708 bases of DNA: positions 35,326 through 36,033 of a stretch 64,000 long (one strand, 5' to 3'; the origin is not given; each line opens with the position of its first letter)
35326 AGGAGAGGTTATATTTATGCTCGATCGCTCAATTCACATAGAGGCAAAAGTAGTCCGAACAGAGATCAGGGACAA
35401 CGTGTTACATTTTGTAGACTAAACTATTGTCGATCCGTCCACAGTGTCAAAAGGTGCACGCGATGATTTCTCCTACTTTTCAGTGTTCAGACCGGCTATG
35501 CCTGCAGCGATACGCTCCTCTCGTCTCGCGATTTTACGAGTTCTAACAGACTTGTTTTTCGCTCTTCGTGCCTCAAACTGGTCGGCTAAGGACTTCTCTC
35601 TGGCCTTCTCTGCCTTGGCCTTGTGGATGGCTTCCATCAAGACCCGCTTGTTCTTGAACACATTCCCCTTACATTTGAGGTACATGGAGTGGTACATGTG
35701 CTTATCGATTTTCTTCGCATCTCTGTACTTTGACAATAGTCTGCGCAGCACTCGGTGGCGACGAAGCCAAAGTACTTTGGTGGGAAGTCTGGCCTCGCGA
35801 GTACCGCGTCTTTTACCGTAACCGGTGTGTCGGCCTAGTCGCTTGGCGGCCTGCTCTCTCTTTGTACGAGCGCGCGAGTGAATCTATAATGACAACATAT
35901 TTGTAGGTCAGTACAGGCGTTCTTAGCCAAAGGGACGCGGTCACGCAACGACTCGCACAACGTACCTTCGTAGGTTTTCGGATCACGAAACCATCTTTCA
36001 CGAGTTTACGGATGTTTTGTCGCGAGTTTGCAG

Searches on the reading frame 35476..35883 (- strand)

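Call 61: search_protein_families(library=pfam, proteins=[window:35476-35883:-], max_evalue=0.001)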
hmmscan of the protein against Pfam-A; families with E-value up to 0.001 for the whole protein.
window:35476-35883:- (136 aa): 1 family
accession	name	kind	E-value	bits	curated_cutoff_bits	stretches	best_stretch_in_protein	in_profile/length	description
PF25476.1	Ribosomal_L19e_C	-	3.3e-33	114.2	25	1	2-90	3-91/91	Ribosomal protein L19e, C-terminal domain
